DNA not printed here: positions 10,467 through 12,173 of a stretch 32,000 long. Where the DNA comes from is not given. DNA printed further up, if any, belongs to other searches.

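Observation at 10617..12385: Translationally coupled ABC-like ATPase + 118-aa mini nuclease-like protein: candidate two-gene defence cassette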

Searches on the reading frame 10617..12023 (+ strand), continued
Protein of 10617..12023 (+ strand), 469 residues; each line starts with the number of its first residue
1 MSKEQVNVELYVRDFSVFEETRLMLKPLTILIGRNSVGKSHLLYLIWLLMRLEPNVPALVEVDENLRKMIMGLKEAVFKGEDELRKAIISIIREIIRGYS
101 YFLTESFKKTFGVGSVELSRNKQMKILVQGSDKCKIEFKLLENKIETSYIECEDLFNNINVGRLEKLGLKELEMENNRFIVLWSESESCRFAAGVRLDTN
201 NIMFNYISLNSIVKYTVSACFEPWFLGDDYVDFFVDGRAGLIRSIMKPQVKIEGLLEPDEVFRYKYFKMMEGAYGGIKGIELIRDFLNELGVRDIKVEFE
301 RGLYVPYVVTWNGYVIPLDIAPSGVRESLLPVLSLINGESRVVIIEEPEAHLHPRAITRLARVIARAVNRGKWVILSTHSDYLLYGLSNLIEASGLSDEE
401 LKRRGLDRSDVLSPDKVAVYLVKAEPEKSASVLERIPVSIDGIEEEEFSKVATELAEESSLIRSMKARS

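Call 60: search_protein_families(library=padloc, alignment_id=A4, max_evalue=0.01)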
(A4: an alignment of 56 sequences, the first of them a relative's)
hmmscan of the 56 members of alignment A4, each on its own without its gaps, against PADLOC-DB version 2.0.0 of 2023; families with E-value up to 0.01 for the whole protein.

A. member 1, L048:4396-4932:+ (179 aa): 2 families
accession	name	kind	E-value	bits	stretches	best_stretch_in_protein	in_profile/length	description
PDLC04668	PDC-M47B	-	5.7e-05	20.9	1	34-105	36-113/186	-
PDLC04666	PDC-M47B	-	0.0019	16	1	59-101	53-95/174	-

B. families by the number of members that match (of 56 scanned): 12 families
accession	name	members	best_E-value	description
PDLC04668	PDC-M47B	19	3e-06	-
PDLC04665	PDC-M47B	8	0.00015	-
PDLC04035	PD-T4-4_B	7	1.9e-05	-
PDLC04666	PDC-M47B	6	0.00016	-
PDLC04667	PDC-M47B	5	1.7e-05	-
PDLC04034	PD-T4-4_B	5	0.00064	-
PDLC04037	PD-T4-4_B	2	0.0016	-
PDLC04563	PDC-M29B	2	0.0034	-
PDLC01894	CARF4--CARF_PDDEXK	1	0.001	-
PDLC02359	Tin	1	0.0013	Tin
PDLC04036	PD-T4-4_B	1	0.0042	-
PDLC01619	Csx1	1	0.0052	CAS-III; associated_signaling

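Call 62: predict_structure(alignment_id=A3)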
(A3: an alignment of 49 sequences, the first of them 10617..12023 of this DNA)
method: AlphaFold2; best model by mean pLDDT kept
length: 469 residues; sequences in the alignment: 49
mean_pLDDT: 88.3   pTM: 0.90
mean pLDDT of the five models: 88.3, 86.8, 85.9, 84.9, 83.9
residues with pLDDT >= 90: 319; 70-90: 92; 50-70: 49; < 50: 9
segments of 3 or more residues with pLDDT < 50: 1-3, 170-175
pLDDT, mean of each block of 10 residues (from residue 1): 69 97 98 95 98 92 94 87 91 94 95 93 95 92 93 84 59 50 61 68 84 87 93 87 69 87 92 93 97 96 93 95 94 93 96 97 98 96 96 97 97 97 93 96 79 64 74
secondary structure, 60 per line:
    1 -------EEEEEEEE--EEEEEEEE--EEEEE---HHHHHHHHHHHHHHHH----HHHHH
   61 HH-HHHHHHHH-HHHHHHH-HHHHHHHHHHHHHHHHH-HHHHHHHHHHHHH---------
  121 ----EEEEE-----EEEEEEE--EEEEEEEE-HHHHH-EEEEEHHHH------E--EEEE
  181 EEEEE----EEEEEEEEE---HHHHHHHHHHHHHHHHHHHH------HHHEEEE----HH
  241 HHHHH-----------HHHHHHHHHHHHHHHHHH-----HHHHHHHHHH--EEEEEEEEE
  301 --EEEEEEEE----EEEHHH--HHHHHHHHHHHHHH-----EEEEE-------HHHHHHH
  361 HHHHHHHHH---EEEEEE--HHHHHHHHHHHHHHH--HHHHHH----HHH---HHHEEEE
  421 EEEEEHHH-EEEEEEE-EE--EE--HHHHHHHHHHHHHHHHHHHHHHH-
elements in order: E8-15 E18-25 E28-32 H36-51 H56-62 H64-71 H73-79 H81-97 H99-111 E125-129 E135-141 E144-151 H153-157 E159-163 H164-167 E177-185 E190-198 H202-221 E231-234 H239-245 H257-274 H280-289 E292-300 E303-310 E315-317 H323-336 E342-346 H354-369 E373-378 H381-395 H398-403 E417-425 E430-436 H446-468

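Call 64: fold_search(model_id=the predicted structure, library=pdb)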
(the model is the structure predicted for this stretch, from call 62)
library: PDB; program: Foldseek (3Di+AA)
matches with E <= 10: 1330; with E <= 0.001: 191
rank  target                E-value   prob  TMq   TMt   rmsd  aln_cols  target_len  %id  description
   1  4ncj_C                4.5e-11  1.00  0.38  0.53  13.6       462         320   13  Crystal Structure of Pyrococcus furiosis Rad50 R805E mutation with ADP Beryllium Flouride (released 2014-03-05)
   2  3qkt_B                5.1e-11  1.00  0.39  0.55  11.3       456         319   12  Rad50 ABC-ATPase with adjacent coiled-coil region in complex with AMP-PNP (released 2011-03-30)
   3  4ncj_A                6.7e-11  1.00  0.38  0.55  10.6       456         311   12  Crystal Structure of Pyrococcus furiosis Rad50 R805E mutation with ADP Beryllium Flouride (released 2014-03-05)
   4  9kjy_E                1.3e-10  1.00  0.31  0.29  16.9       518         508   12  Cryo-EM structure of the Retron-Eco7 complex (state 2) (released 2025-11-12)
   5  3qku_A                1.9e-10  1.00  0.39  0.49  15.0       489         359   12  Mre11 Rad50 binding domain in complex with Rad50 and AMP-PNP (released 2011-03-30)
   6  4ncj_D                2.4e-10  1.00  0.39  0.54  12.6       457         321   12  Crystal Structure of Pyrococcus furiosis Rad50 R805E mutation with ADP Beryllium Flouride (released 2014-03-05)
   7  9vhe_C                2.5e-10  1.00  0.33  0.44  12.7       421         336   15  cryoEM structure of retron-Eco7 complex (released 2025-12-31)
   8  9kjx_E                2.5e-10  1.00  0.31  0.29  16.7       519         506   12  Cryo-EM structure of the Retron-Eco7 complex (state 1) (released 2025-11-12)
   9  9nnb_D                3.2e-10  1.00  0.36  0.34  13.3       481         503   12  Cryo-EM structure of the Retron Ec78 complex, PtuA:PtuB:RT (4:2:1) (released 2025-10-08)
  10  9kk2_E                3.2e-10  1.00  0.32  0.29  16.9       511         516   11  Cryo-EM structure of the Retron-Eco7 complex (state 5) (released 2025-11-12)
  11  3qkt_A                3.8e-10  1.00  0.37  0.49  14.5       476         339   13  Rad50 ABC-ATPase with adjacent coiled-coil region in complex with AMP-PNP (released 2011-03-30)
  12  9vhl_D                4.7e-10  1.00  0.40  0.43  12.3       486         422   13  cryoEM structure of retron-Eco7 complex (form II) (released 2026-01-07)
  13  4nck_B                5.5e-10  1.00  0.38  0.53  10.0       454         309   13  Crystal Structure of Pyrococcus furiosis Rad50 R797G mutation (released 2014-03-05)
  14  4i99_B                6.5e-10  1.00  0.40  0.55  12.5       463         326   10  Crystal structure of the SmcHead bound to the C-winged helix domain of ScpA (released 2013-01-30)
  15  3qku_B                6.9e-10  1.00  0.40  0.58   9.6       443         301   13  Mre11 Rad50 binding domain in complex with Rad50 and AMP-PNP (released 2011-03-30)
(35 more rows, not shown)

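Call 68: search_protein_families(library=pfam, alignment_id=A5, max_evalue=0.00001)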
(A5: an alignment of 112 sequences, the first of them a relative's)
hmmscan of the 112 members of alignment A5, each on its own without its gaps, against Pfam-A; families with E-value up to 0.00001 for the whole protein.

A. member 1, L001:3482-3844:- (121 aa): 0 families

B. families by the number of members that match (of 112 scanned): 125 families (the first 25 are shown)
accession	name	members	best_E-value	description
PF00005.33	ABC_tran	4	3.9e-50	ABC transporter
PF13304.12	AAA_21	4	5.5e-18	AAA domain, putative AbiEii toxin, Type IV TA system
PF02463.25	SMC_N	4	6.5e-12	RecF/RecN/SMC N terminal domain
PF01555.25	N6_N4_Mtase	3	1.5e-16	DNA methylase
PF07690.21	MFS_1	2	5.6e-66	Major Facilitator Superfamily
PF01370.27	Epimerase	2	3.6e-64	NAD dependent epimerase/dehydratase family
PF02784.22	Orn_Arg_deC_N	2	9e-55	Pyridoxal-dependent decarboxylase, pyridoxal binding domain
PF13483.12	Lactamase_B_3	2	1.1e-32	Beta-lactamase superfamily domain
PF00326.27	Peptidase_S9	2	6.1e-25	Prolyl oligopeptidase family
PF12848.13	ABC_tran_Xtn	2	3.9e-24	ABC transporter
PF13173.12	AAA_14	2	6.3e-23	AAA domain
PF13401.12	AAA_22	2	3.7e-22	AAA domain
PF12706.13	Lactamase_B_2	2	8.4e-22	Beta-lactamase superfamily domain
PF04055.27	Radical_SAM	2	7.3e-19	Radical SAM superfamily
PF16363.11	GDP_Man_Dehyd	2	6.2e-18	GDP-mannose 4,6 dehydratase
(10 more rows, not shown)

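Call 69: find_encoding_contigs(protein=P0098, flank=4000, max_places=1)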
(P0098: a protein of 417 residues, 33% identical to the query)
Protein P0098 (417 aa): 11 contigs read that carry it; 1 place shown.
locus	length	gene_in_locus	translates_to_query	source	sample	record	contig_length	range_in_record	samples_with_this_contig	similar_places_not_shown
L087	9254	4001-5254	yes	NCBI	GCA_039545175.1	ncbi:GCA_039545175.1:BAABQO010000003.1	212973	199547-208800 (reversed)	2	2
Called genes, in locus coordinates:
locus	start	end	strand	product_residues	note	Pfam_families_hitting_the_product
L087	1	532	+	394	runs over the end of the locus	PF01979:Amidohydro_1, PF07969:Amidohydro_3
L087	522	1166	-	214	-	-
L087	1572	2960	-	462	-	-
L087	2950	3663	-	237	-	PF00005:ABC_tran, PF13304:AAA_21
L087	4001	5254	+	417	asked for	PF11398:DUF2813 (faint), PF13175:AAA_15, PF13304:AAA_21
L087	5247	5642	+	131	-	-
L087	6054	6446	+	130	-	PF05168:HEPN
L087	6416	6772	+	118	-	PF18765:Polbeta, PF01909:NTP_transf_2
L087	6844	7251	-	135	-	PF01850:PIN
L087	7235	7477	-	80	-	PF04014:MazE_antitoxin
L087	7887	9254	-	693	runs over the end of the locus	PF01315:Ald_Xan_dh_C, PF02738:MoCoBD_1, PF20256:MoCoBD_2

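Call 70: find_encoding_contigs(protein=P0081, flank=4000, max_places=2)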
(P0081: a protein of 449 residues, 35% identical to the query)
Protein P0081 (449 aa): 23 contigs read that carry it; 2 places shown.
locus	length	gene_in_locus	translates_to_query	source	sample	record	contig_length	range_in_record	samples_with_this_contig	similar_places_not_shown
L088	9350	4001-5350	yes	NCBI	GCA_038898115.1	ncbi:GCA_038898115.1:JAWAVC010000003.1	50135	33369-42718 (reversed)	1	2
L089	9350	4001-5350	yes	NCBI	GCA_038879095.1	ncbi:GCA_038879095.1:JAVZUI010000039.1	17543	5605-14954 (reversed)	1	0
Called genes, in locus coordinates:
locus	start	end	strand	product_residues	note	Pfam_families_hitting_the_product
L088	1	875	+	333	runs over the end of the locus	PF01637:ATPase_2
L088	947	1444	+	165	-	PF05942:PaREP1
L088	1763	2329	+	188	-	PF05942:PaREP1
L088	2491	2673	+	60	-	-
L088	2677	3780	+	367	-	PF13506:Glyco_transf_21, PF00535:Glycos_transf_2, PF10111:Glyco_tranf_2_2, PF10686:YAcAr (weak), PF13641:Glyco_tranf_2_3, PF13632:Glyco_trans_2_3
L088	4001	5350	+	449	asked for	PF13175:AAA_15, PF13304:AAA_21, PF13175:AAA_15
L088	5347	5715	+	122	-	-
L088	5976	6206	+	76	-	PF10049:DUF2283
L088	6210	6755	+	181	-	PF05942:PaREP1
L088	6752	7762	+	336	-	PF01637:ATPase_2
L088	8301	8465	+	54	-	-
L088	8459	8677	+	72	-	PF10049:DUF2283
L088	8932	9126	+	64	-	-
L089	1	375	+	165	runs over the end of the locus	PF05942:PaREP1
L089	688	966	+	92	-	-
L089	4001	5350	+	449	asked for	PF13175:AAA_15, PF13304:AAA_21, PF13175:AAA_15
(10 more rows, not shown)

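Call 75: find_related_loci(query=A3, collection=viral_contigs, flank=3000)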
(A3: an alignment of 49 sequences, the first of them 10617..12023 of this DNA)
Query A3 (469 aa) in viral_contigs; peptide patterns used: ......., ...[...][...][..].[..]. (x = any residue, [..] = any of these).
184 stretches matched a pattern; 65 encode a relative of the query (tblastn E <= 1e-3); 65 distinct loci.
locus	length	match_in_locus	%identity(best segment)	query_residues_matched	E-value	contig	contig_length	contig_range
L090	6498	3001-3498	30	310-465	2e-17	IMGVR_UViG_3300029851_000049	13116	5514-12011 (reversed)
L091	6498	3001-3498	30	310-465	2e-17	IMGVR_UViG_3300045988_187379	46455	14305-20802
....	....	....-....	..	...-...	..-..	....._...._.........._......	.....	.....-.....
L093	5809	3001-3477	34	301-459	1e-14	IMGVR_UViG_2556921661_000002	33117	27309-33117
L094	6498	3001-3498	30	310-465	4e-14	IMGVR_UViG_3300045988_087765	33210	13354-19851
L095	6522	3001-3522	28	281-451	2e-13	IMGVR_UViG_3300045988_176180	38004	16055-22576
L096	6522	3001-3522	28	281-451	2e-13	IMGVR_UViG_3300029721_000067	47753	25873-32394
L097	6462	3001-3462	33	307-459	9e-13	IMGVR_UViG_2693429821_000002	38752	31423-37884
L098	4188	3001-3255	41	335-420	2e-12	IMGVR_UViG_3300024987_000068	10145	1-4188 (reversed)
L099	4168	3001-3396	28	304-458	6e-12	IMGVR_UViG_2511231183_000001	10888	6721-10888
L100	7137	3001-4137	24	10-422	6e-12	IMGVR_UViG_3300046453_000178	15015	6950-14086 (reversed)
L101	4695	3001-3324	37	316-420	1e-11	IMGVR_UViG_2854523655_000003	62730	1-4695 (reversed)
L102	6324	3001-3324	37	316-420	1e-11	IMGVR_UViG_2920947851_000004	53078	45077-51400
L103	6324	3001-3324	37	316-420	1e-11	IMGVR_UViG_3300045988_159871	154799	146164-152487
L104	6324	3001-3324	37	316-420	1e-11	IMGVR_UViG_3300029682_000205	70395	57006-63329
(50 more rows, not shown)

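Call 76: search_dna_similar(query=window:10617-12023:+, collection=plasmids, mode=protein, max_rows=15)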
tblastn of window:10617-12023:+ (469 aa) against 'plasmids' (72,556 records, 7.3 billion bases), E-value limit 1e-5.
Records with a match: 25; places in all: 25; records where one place covers at least 80% of the query: 0.
Best place of each record, by identity: <60% 25.
By first word of the organism name: Klebsiella 11; Escherichia 9; Gluconobacter 1; Annamia 1; Emticicia 1; Bernardetia 1; Serratia 1.
By predicted mobility (MOB-suite, as given by PLSDB): non-mobilizable 16; conjugative 6; mobilizable 3.
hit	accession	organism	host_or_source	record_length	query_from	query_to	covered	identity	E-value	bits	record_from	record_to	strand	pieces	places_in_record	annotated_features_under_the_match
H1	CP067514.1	Klebsiella pneumoniae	Homo sapiens,other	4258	201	422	47%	24.6%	1e-6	59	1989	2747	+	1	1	AAA family ATPase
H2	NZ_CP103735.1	Klebsiella pneumoniae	Homo sapiens,blood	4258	201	422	47%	24.6%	1e-6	59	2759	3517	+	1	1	AAA family ATPase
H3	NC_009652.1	Klebsiella pneumoniae subsp. pneumoniae MGH 78578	-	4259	201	422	47%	24.6%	1e-6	59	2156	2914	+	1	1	AAA family ATPase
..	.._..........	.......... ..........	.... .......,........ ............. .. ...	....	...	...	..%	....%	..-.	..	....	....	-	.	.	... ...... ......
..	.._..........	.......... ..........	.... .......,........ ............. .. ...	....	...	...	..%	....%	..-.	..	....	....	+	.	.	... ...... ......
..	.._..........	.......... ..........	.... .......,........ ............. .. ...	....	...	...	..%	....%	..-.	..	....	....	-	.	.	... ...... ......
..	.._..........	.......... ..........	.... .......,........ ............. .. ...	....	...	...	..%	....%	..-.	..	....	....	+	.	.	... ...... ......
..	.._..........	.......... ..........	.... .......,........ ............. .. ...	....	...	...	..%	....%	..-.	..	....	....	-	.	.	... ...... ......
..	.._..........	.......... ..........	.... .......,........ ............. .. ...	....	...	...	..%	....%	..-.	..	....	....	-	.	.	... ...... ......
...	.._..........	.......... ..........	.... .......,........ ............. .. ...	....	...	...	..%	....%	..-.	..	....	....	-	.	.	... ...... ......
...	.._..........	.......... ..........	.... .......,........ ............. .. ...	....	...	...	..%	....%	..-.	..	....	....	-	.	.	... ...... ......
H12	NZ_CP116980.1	Escherichia coli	Sus scrofa,whole genome,feces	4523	235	462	49%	23.8%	5e-6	57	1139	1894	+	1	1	AAA family ATPase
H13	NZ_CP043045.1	Gluconobacter thailandicus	Triticum aestivum,leaf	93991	272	433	35%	28.8%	5e-9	67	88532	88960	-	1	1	DUF3696 domain-containing protein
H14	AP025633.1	Annamia dubia NIES-4383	-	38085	294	424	28%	32.0%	9e-9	66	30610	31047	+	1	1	hypothetical protein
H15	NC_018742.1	Emticicia oligotrophica DSM 17448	warm spring water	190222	283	444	35%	25.8%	4e-7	61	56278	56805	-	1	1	AAA family ATPase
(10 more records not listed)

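Call 78: get_annotated_region(hit=H12, flank=2500)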
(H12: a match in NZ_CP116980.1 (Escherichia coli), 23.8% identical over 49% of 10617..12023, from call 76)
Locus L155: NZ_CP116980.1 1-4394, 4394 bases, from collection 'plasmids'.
description: Escherichia coli strain CUVM53 plasmid pCUVM53-4, complete sequence
organism: Escherichia coli (NCBI taxid 562)
taxonomy: Bacteria; Pseudomonadota; Gammaproteobacteria; Enterobacterales; Enterobacteriaceae; Escherichia; Escherichia coli
host: -; source: Sus scrofa,whole genome,feces; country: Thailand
typing (MOB-suite, as given by PLSDB): non-mobilizable; replicon rep_cluster_2373
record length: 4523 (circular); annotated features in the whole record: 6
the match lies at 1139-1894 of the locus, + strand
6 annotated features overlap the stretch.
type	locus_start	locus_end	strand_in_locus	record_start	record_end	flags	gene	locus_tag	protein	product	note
CDS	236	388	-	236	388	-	-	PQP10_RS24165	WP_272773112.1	hypothetical protein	-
CDS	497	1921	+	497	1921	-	-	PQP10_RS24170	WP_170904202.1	AAA family ATPase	-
CDS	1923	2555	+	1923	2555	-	-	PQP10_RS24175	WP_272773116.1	hypothetical protein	-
CDS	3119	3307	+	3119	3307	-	-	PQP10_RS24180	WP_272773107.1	hypothetical protein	-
CDS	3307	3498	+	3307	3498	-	-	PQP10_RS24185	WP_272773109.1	Rop family plasmid primer RNA-binding protein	-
CDS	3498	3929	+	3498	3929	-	-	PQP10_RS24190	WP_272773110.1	excisionase family DNA-binding protein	-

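Call 79: get_annotated_region(hit=H3, flank=2500)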
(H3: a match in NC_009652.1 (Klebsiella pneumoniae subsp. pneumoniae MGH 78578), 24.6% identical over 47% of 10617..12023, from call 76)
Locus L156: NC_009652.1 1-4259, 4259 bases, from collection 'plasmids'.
description: Klebsiella pneumoniae subsp. pneumoniae MGH 78578 plasmid pKPN6, complete sequence
organism: Klebsiella pneumoniae subsp. pneumoniae MGH 78578 (NCBI taxid 272620)
taxonomy: Bacteria; Pseudomonadota; Gammaproteobacteria; Enterobacterales; Enterobacteriaceae; Klebsiella; Klebsiella pneumoniae; Klebsiella pneumoniae subsp. pneumoniae MGH 78578
host: -; source: -; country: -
typing (MOB-suite, as given by PLSDB): non-mobilizable; replicon ColRNAI_rep_cluster_1987
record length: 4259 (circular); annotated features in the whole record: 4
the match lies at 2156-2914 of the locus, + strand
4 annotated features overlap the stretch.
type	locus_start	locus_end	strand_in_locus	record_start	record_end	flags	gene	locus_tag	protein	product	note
CDS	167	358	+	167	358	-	-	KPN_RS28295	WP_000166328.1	Rop family plasmid primer RNA-binding protein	-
CDS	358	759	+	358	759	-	-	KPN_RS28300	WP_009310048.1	helix-turn-helix domain-containing protein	-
CDS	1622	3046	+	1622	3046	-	-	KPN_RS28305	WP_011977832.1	AAA family ATPase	-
CDS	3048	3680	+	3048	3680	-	-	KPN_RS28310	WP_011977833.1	hypothetical protein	-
